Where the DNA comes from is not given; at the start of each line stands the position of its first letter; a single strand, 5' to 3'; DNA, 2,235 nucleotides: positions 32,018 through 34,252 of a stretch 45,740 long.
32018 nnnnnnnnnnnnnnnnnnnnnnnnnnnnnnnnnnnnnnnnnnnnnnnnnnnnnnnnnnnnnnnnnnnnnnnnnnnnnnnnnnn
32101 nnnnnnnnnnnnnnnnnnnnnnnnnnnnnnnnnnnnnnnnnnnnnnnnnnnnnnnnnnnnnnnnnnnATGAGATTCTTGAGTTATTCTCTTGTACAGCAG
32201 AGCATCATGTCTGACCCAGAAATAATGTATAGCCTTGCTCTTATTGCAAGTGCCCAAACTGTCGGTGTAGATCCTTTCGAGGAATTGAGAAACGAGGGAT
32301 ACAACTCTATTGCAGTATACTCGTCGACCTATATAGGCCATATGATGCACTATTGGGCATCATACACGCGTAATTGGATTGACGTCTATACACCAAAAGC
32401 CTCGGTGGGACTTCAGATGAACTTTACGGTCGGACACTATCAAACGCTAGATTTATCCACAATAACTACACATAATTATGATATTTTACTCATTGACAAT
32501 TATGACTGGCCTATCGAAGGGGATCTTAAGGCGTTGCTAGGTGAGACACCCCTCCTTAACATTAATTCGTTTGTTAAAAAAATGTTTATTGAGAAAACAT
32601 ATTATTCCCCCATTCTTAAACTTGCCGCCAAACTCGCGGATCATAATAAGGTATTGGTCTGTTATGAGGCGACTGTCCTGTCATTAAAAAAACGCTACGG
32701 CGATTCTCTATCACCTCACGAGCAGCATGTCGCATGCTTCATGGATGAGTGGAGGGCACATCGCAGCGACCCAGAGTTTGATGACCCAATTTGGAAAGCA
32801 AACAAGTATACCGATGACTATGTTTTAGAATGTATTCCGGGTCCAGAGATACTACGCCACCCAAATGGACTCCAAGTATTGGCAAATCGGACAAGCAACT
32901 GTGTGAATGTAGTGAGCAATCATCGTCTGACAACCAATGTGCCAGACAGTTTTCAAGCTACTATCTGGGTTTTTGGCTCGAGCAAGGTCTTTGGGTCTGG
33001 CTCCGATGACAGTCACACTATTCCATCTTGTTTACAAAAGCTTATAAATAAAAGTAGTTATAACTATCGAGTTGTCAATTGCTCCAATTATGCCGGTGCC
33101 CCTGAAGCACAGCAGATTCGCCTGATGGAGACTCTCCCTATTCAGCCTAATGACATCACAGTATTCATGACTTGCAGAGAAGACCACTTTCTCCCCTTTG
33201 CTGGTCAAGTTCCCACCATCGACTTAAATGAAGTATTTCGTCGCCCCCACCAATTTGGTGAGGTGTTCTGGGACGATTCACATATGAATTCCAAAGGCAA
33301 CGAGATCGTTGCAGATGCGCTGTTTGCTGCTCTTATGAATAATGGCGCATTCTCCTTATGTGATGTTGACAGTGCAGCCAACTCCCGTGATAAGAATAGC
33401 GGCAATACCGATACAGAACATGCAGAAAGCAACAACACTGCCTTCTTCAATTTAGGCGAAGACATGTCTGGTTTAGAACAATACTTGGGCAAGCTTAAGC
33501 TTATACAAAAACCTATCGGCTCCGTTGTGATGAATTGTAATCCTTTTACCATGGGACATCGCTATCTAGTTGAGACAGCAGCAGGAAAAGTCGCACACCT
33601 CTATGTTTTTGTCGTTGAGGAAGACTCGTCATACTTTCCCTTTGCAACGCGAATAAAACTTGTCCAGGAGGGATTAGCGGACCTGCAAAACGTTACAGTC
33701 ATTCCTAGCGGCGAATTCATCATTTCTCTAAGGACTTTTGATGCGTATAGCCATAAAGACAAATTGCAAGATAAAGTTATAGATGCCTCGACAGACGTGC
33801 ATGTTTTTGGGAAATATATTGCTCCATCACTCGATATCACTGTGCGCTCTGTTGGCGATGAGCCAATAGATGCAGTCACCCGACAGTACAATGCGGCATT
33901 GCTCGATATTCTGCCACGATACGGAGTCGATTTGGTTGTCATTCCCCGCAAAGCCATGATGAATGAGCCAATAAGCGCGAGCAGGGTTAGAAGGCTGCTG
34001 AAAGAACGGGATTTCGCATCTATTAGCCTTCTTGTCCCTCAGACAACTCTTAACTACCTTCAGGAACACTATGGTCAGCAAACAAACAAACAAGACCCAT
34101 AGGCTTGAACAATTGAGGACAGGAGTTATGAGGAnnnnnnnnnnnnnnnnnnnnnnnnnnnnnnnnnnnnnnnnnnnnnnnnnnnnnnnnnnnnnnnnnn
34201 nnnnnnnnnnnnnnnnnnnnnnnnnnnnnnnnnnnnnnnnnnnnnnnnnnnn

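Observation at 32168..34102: Three-part fusion of an SGNH/GDSL-like domain with a citrate-lyase-ligase (CitC)-type adenylating domain inside a glycan operon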

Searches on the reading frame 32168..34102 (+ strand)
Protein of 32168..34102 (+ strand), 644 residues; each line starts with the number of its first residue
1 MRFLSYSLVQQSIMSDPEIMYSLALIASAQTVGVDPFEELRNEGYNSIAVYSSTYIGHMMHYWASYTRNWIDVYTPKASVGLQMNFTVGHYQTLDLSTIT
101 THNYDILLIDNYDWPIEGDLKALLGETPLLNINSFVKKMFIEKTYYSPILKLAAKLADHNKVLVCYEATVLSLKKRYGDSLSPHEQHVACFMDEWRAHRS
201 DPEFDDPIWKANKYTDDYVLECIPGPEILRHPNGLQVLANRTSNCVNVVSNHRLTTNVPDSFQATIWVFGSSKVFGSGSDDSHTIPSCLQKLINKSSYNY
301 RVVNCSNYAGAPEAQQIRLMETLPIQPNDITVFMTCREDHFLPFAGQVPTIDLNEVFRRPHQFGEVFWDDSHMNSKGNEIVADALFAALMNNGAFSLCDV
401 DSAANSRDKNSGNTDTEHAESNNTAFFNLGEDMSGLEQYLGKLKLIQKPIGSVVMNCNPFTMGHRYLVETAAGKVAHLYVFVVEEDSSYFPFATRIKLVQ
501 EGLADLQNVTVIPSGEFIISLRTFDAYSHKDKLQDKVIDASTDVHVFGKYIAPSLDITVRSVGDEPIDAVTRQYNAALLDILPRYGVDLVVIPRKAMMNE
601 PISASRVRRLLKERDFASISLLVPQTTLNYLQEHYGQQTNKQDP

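Call 3: search_protein_families(library=pfam, proteins=[window:32168-34102:+], max_evalue=0.01)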
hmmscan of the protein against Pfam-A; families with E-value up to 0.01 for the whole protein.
window:32168-34102:+ (644 aa): 1 family
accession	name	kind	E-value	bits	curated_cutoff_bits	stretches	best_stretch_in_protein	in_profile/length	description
PF08218.17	Citrate_ly_lig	-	1.8e-61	207.5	20.9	1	450-631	1-182/182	Citrate lyase ligase C-terminal domain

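Call 4: search_protein_families(library=ncbifam, proteins=[window:32168-34102:+], max_evalue=0.01)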
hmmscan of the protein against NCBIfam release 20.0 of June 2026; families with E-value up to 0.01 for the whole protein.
window:32168-34102:+ (644 aa): 4 families
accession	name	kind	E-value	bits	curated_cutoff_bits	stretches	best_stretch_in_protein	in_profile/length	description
TIGR00124.1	cit_ly_ligase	equivalog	1e-58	199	262.1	1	436-634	124-329/335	[citrate (pro-3S)-lyase] ligase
TIGR00125.1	cyt_tran_rel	domain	2.3e-05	24.5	27.7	1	450-505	1-62/65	adenylyltransferase/cytidyltransferase family protein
TIGR01510.1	coaD_prev_kdtB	equivalog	2.4e-05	24.4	103.3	1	458-520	9-73/155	pantetheine-phosphate adenylyltransferase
NF010191.0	PRK13670.1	equivalog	0.0028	17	360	0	452-478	5-31/392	nucleotidyltransferase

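Call 6: find_homologous_proteins(query=window:32168-34099:+)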
Query window:32168-34099:+ (644 aa): 313 proteins with E <= 0.001 among 6569 candidates; the best 120 are listed.
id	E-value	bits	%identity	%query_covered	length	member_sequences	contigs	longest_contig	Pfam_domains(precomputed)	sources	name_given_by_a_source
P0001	0.0e+0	1463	100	98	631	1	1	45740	PF08218.18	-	-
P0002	4.5e-155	536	42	96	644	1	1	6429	PF08218.18,PF01467.33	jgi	jgi:[citrate (pro-3S)-lyase] ligase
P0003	6.9e-125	436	39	99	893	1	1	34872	PF08218.18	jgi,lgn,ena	-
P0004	4.8e-122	426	40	95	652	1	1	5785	PF08218.18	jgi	-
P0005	1.4e-118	415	38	95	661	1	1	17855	PF08218.18,PF05636.18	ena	-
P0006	1.9e-114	401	37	95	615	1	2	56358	PF08218.18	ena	-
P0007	3.0e-102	361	41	70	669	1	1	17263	PF08218.18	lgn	-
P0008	3.1e-99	351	47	63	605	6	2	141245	PF08218.18,PF05636.18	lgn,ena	-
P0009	4.6e-97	344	42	63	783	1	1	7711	PF08218.18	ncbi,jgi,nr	ncbi:MAG: adenylyltransferase/cytidyltransferase family protein [Campylobacteraceae bacterium]|jgi:[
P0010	2.3e-95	338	45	62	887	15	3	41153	PF08218.18,PF19786.5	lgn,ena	-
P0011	5.0e-94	334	42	71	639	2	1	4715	PF08218.18,PF01467.33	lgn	-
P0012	3.6e-93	331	36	94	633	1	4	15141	PF08218.18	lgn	-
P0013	4.5e-91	324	42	67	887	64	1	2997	PF08218.18,PF19786.5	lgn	-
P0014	7.2e-91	324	43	62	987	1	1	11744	PF08218.18,PF00248.28,PF13746.12,PF13534.12,PF13237.12,PF13187.12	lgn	-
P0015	7.8e-90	320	44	62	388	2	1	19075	PF08218.18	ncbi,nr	ncbi:MAG: adenylyltransferase/cytidyltransferase family protein [Ruminococcus sp.]|nr:adenylyltransf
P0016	3.3e-88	315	41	63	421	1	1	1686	PF08218.18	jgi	jgi:[citrate (pro-3S)-lyase] ligase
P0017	1.4e-87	313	43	61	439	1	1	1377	PF08218.18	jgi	jgi:[citrate (pro-3S)-lyase] ligase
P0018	1.0e-86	310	42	63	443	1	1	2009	PF08218.18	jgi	jgi:[citrate (pro-3S)-lyase] ligase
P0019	2.4e-86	309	38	75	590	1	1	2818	PF08218.18,PF01467.33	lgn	-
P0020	6.9e-86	307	35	84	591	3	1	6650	PF08218.18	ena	-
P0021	8.7e-86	307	41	66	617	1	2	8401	PF08218.18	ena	-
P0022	6.1e-85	304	40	65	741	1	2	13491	PF08218.18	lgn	-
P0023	1.1e-84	303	40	65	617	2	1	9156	PF08218.18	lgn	-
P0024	7.0e-84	300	42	63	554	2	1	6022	PF08218.18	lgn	-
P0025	1.7e-83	299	43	62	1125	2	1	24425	PF08218.18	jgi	jgi:[citrate (pro-3S)-lyase] ligase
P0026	5.4e-83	298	39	66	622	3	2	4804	PF08218.18,PF05636.18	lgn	-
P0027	5.8e-83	297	40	65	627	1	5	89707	PF08218.18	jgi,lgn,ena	-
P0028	8.1e-83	297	43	60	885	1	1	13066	PF08218.18,PF13578.13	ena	-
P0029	2.7e-82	295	38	66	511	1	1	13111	PF08218.18,PF01467.33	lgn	-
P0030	5.4e-82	294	41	61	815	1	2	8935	PF08218.18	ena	-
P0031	6.8e-82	294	41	65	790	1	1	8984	PF08218.18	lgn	-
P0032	7.0e-82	294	40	65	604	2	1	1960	PF08218.18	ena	-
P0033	1.0e-81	293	39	66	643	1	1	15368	PF08218.18,PF01467.33,PF05636.18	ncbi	-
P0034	1.6e-81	293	36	78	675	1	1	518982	PF08218.18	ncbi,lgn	-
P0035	2.3e-81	292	40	66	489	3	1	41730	PF08218.18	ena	-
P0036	2.9e-81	292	41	62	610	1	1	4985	PF08218.18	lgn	-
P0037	6.4e-81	291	39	66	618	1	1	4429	PF08218.18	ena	-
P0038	8.3e-81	290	41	65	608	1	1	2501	PF08218.18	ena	-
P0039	1.1e-80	290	39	71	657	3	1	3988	PF08218.18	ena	-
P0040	9.0e-80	287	40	62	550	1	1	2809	PF08218.18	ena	-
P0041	9.9e-80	287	39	63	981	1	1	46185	PF08218.18,PF00768.26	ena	-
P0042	2.3e-79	286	38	71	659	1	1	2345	PF08218.18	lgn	-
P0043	8.1e-79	284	40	67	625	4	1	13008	PF08218.18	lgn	-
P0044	2.2e-78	282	40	63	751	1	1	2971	PF08218.18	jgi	jgi:[citrate (pro-3S)-lyase] ligase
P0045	2.3e-78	282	38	63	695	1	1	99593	PF08218.18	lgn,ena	-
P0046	2.8e-78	282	38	66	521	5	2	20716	PF08218.18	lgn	-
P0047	3.3e-78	282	39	63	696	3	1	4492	PF08218.18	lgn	-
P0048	3.5e-78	282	39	66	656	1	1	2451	PF08218.18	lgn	-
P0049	1.6e-77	279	38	66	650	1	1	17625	PF08218.18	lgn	-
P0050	2.3e-77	279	40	62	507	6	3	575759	PF08218.18,PF01467.33,PF05636.18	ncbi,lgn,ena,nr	ncbi:MAG: adenylyltransferase/cytidyltransferase family protein [Lachnospiraceae bacterium]|nr:adeny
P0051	2.4e-77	279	38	68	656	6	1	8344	PF08218.18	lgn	-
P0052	3.4e-77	278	37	71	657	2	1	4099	PF08218.18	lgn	-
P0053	1.5e-76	276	40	62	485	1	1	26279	PF08218.18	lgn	-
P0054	1.8e-76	276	37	72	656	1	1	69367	PF08218.18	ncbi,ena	-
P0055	4.8e-76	275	38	62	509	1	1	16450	PF08218.18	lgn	-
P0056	7.5e-76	274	42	61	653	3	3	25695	PF08218.18,PF15711.11,PF01467.33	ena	-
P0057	2.1e-75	272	39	65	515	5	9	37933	PF08218.18,PF05636.18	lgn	-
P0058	4.8e-75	271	38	66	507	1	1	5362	PF08218.18,PF05636.18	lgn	-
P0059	5.4e-75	271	38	64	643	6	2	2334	PF08218.18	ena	-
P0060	6.4e-75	271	39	62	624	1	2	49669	PF08218.18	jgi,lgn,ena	-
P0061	1.4e-74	270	37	66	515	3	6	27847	PF08218.18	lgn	-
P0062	1.5e-74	270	40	63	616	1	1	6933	PF08218.18,PF22674.3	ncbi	-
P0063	1.6e-74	270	40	59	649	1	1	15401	PF08218.18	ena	-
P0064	2.3e-74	269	36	71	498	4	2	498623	PF08218.18,PF05636.18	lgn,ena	-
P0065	4.5e-74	268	37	65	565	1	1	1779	PF08218.18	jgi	jgi:[citrate (pro-3S)-lyase] ligase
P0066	1.2e-73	267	38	66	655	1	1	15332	PF08218.18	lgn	-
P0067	1.5e-73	266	37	65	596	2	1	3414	PF08218.18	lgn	-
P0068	1.9e-73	266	39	62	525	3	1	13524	PF08218.18,PF01467.33,PF05636.18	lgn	-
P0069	2.1e-73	266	38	68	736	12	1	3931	PF08218.18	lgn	-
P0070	4.7e-73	265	39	68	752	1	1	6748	PF08218.18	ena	-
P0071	5.0e-73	265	39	62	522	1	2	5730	PF08218.18,PF05636.18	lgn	-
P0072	6.0e-73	264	38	63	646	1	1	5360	PF08218.18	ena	-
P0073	6.7e-73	264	37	65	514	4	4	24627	PF08218.18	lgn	-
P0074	7.2e-73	264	37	66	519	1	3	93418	PF08218.18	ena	-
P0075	9.4e-73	264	33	89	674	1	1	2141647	PF08218.18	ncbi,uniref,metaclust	ncbi:adenylyltransferase/cytidyltransferase family protein [Selenomonas sp. AB3002]|uniref:adenylylt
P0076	1.0e-72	264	38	65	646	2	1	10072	PF08218.18,PF01467.33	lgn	-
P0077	1.6e-72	263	39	62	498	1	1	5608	PF08218.18,PF05636.18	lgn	-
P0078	1.1e-71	260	37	66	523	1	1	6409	PF08218.18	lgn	-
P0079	1.4e-71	260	42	57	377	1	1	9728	PF08218.18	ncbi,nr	ncbi:MAG: adenylyltransferase/cytidyltransferase family protein [Bacteroides sp.]|nr:adenylyltransfe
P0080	1.4e-71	260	39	62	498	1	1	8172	PF08218.18,PF05636.18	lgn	-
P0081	1.7e-71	260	38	62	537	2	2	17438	PF08218.18,PF01467.33,PF05636.18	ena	-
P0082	1.8e-71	259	39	64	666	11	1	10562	PF08218.18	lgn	-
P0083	2.1e-71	259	35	70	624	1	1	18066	PF08218.18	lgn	-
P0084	3.6e-71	258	37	66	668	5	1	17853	PF08218.18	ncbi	-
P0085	8.2e-71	257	35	64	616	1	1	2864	PF08218.18,PF15711.11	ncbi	-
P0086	9.4e-71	257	37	68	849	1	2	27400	PF08218.18,PF01467.33,PF14200.13,PF00652.29,PF05636.18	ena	-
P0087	1.9e-70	256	35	68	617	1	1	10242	PF08218.18,PF22674.3,PF05636.18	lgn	-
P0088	3.2e-70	255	36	66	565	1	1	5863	PF08218.18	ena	-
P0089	3.8e-70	255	39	60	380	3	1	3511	PF08218.18,PF01467.33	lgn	-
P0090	4.7e-70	255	37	68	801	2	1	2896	PF08218.18,PF01467.33,PF14200.13,PF00652.29,PF05636.18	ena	-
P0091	2.8e-69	252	37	66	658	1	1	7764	PF08218.18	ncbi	-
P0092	4.7e-69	251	38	65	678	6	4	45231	PF08218.18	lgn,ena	-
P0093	5.0e-69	251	37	65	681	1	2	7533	PF08218.18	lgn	-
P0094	5.9e-68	248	36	66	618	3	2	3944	PF08218.18,PF15711.11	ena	-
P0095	2.7e-67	246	38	63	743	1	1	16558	PF08218.18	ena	-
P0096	1.1e-66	244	36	66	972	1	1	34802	PF08218.18,PF04432.19,PF12838.13,PF13187.12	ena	-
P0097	1.2e-66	244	35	66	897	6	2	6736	PF08218.18,PF12797.13,PF04432.19,PF12837.13,PF00037.33,PF12838.13,PF13237.12,PF13183.12,PF13187.12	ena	-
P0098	2.1e-66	243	35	66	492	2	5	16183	PF08218.18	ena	-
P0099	2.2e-66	243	35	66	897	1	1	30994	PF08218.18,PF14697.12,PF12797.13,PF04432.19,PF00037.33,PF12838.13,PF13187.12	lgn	-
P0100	4.1e-66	242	36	61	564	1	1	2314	PF08218.18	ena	-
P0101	4.2e-66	242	45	44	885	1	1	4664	PF14559.13,PF08218.18,PF13431.13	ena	-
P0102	1.5e-65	240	37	62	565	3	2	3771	PF08218.18,PF01467.33,PF05636.18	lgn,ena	-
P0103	2.0e-65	239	35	63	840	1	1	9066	PF08218.18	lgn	-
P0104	3.5e-65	239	37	66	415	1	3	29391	PF08218.18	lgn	-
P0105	7.8e-65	238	36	66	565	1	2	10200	PF08218.18,PF05636.18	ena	-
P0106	8.8e-65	237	37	66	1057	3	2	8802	PF08218.18,PF04432.19,PF00037.33,PF12838.13,PF13237.12,PF13187.12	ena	-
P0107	1.3e-64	237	34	69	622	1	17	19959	PF08218.18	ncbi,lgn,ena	-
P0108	1.6e-64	237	37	61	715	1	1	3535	PF08218.18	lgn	-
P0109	2.2e-64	236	36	61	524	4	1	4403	PF08218.18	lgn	-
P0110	3.1e-64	236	41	55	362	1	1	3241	PF08218.18,PF05636.18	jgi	jgi:[citrate (pro-3S)-lyase] ligase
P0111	4.9e-64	235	38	61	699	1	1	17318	PF08218.18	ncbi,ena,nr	ncbi:MAG: hypothetical protein K2N34_06960 [Lachnospiraceae bacterium]|nr:hypothetical protein [Lach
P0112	8.8e-64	234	36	62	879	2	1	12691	PF08218.18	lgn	-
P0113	1.0e-63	234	36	61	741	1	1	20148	PF08218.18,PF01467.33,PF22674.3,PF05636.18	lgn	-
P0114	1.2e-63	234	34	66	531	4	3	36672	PF08218.18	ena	-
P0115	1.8e-63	233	36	61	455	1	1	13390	PF08218.18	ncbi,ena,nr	ncbi:MAG: adenylyltransferase/cytidyltransferase family protein [Selenomonadaceae bacterium]|nr:aden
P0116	2.2e-63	233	36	64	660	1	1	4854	PF08218.18,PF05636.18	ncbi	-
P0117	2.7e-63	232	35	66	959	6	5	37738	PF08218.18,PF04432.19,PF12837.13,PF00037.33,PF12838.13,PF13534.12,PF13237.12,PF13187.12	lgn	-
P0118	3.2e-63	232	38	58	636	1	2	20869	PF08218.18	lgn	-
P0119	4.3e-63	232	35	66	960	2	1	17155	PF08218.18,PF14697.12,PF12797.13,PF04432.19,PF12837.13,PF00037.33,PF12838.13,PF13237.12,PF13183.12,PF13187.12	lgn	-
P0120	4.8e-63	232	36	65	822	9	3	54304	PF08218.18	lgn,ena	-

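Call 7: search_solved_structures(query=window:32168-34099:+, max_evalue=1, show_alignments=2)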
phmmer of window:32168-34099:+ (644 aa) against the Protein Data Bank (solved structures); distinct sequences matched with E-value up to 1: 2.
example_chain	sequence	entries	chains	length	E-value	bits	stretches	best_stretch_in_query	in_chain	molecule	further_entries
5o06_A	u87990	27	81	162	0.22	13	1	457-516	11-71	Phosphopantetheine adenylyltransferase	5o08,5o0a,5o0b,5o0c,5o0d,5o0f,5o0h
3l92_A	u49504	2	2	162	0.91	10.9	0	457-518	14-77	Phosphopantetheine adenylyltransferase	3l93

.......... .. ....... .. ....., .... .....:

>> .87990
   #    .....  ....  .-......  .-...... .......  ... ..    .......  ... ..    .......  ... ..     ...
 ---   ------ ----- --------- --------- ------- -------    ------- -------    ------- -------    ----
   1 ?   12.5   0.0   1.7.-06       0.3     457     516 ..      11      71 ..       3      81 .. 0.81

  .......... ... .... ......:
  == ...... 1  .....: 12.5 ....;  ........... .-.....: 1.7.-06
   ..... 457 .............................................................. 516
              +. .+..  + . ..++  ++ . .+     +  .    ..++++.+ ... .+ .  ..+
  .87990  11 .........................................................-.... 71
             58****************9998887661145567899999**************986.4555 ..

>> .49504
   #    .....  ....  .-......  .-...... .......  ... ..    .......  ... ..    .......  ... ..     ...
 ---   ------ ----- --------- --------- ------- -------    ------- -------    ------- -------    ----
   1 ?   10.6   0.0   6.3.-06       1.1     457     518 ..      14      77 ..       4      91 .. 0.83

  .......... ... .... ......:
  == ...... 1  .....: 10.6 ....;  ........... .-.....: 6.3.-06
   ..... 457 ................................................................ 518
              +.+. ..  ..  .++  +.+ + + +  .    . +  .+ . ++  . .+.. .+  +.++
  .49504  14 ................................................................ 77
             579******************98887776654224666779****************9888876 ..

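Call 15: search_protein_families(library=pfam, proteins=[P0010, P0062, P0097, P0056, P0003, P0009], max_evalue=10)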
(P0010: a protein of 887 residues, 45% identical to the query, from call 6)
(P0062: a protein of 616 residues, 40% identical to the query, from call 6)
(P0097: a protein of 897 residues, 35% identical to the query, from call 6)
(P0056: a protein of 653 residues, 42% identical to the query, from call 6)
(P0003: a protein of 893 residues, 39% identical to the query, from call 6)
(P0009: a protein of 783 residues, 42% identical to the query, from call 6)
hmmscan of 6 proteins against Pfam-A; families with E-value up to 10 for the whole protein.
P0010 (887 aa): 5 families
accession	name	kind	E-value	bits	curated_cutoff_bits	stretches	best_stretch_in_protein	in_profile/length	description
PF08218.17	Citrate_ly_lig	-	1.2e-67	227.5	20.9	1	702-883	1-182/182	Citrate lyase ligase C-terminal domain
PF19786.4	DUF6270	-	1.9e-15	57.8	27.5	1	9-224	1-217/222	Family of unknown function (DUF6270)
PF01467.32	CTP_transf_like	-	0.00015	22.4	21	1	710-765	7-67/133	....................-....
PF05636.17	HIGH_NTase1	-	0.0013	18.5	27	2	703-734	4-35/402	HIGH Nucleotidyl Transferase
PF13342.12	Toprim_Crpt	-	0.17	12.3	32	1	848-873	9-34/60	C-terminal repeat of topoisomerase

P0062 (616 aa): 5 families
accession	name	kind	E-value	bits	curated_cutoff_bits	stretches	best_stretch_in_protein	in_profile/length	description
PF08218.17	Citrate_ly_lig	-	8.8e-72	241.1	20.9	1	427-608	1-182/182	Citrate lyase ligase C-terminal domain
PF01467.32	CTP_transf_like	-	4.3e-05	24.2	21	1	435-586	7-132/133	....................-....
PF05636.17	HIGH_NTase1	-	0.00012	21.9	27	2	573-611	197-237/402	HIGH Nucleotidyl Transferase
PF16581.11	HIGH_NTase1_ass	-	0.013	16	26.7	1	553-611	52-106/205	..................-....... C-terminal region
PF04512.18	Baculo_PEP_N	-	0.035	15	23.9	1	366-405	18-58/97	Baculovirus polyhedron envelope protein, PEP, N terminus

P0097 (897 aa): 22 families
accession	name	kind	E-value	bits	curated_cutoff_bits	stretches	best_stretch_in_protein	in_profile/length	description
PF08218.17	Citrate_ly_lig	-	3.3e-59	200.1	20.9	1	705-886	1-181/182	Citrate lyase ligase C-terminal domain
PF04432.18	FrhB_FdhB_C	-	1.9e-14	54.2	23.3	1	159-318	2-139/150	Coenzyme F420 hydrogenase/dehydrogenase, beta subunit C terminus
PF12838.12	Fer4_7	-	2.7e-10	41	27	1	12-56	2-48/52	4Fe-4S dicluster domain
PF13187.11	Fer4_9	-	4.3e-08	33.5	27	1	12-58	2-49/52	4Fe-4S dicluster domain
PF00037.32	Fer4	-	4.7e-08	33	21.1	2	10-28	6-24/24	4Fe-4S binding domain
PF12797.12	Fer4_2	-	1.3e-07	31.6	24.5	2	39-56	3-20/22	4Fe-4S binding domain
PF13237.11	Fer4_10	-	8.9e-07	29.2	25.5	2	9-56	6-52/53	4Fe-4S dicluster domain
PF12837.12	Fer4_6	-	1.5e-06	28.3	25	2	10-27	7-24/24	4Fe-4S binding domain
PF13183.11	Fer4_8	-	7.3e-06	26.9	27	2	12-25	54-67/68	4Fe-4S dicluster domain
PF04422.18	FrhB_FdhB_N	-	5.4e-05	23.7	22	1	76-144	2-73/78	Coenzyme F420 hydrogenase/dehydrogenase, beta subunit N-term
PF05636.17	HIGH_NTase1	-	0.00024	20.9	27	2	705-737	3-35/402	HIGH Nucleotidyl Transferase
PF14697.11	Fer4_21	-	0.00037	21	35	2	9-28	38-58/59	4Fe-4S dicluster domain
PF01467.32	CTP_transf_like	-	0.00039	21.1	21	1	713-766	7-65/133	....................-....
PF12800.12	Fer4_4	-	0.00079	20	24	2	10-25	2-17/17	4Fe-4S binding domain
PF25160.1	LdpA_Fe-S-bd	-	0.0025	18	27.6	2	10-28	26-44/49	LdpA Fe-S cluster-binding domain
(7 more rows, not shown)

P0056 (653 aa): 5 families
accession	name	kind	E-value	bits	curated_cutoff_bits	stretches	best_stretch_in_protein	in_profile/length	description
PF08218.17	Citrate_ly_lig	-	7.9e-63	211.9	20.9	1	463-644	1-182/182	Citrate lyase ligase C-terminal domain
PF01467.32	CTP_transf_like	-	4.8e-06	27.2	21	1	471-622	7-132/133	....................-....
PF15711.10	ILEI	-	2e-05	25.5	27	2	21-77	34-89/90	Interleukin-like EMT inducer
PF05636.17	HIGH_NTase1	-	0.0047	16.7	27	1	465-493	5-35/402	HIGH Nucleotidyl Transferase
PF01747.23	ATP-sulfurylase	-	0.061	13.2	24.3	1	456-501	15-60/212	ATP-sulfurylase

P0003 (893 aa): 7 families
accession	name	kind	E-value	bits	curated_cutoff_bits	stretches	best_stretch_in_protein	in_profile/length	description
PF08218.17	Citrate_ly_lig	-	3.5e-62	209.8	20.9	1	704-885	1-182/182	Citrate lyase ligase C-terminal domain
PF01467.32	CTP_transf_like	-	5.7e-05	23.8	21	1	712-863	7-132/133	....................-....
PF05636.17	HIGH_NTase1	-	0.0005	19.9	27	2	850-891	197-240/402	HIGH Nucleotidyl Transferase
PF16581.11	HIGH_NTase1_ass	-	0.0059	17.1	26.7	1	830-890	52-108/205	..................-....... C-terminal region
PF04513.17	Baculo_PEP_C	-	0.15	12.5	38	1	23-83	14-74/140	Baculovirus polyhedron envelope protein, PEP, C terminus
PF14282.11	FlxA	-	0.24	12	26.3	1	36-86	13-63/101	FlxA-like protein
PF07495.19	Y_Y_Y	-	1.7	9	26.6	0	186-226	8-49/65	Y_Y_Y domain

P0009 (783 aa): 5 families
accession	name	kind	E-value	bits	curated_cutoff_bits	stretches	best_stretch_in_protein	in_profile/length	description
PF08218.17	Citrate_ly_lig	-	4e-66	222.6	20.9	1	597-778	1-182/182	Citrate lyase ligase C-terminal domain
PF05636.17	HIGH_NTase1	-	0.00012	21.9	27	2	745-780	200-236/402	HIGH Nucleotidyl Transferase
PF01467.32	CTP_transf_like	-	0.00042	21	21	1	605-756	7-132/133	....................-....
PF12761.13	End3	-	0.23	12.1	25.2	1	560-596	41-77/115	Actin cytoskeleton-regulatory complex protein END3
PF07299.16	EF-G-binding_N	-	0.47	11.4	27.1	1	238-289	16-65/83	Elongation factor G-binding protein, N-terminal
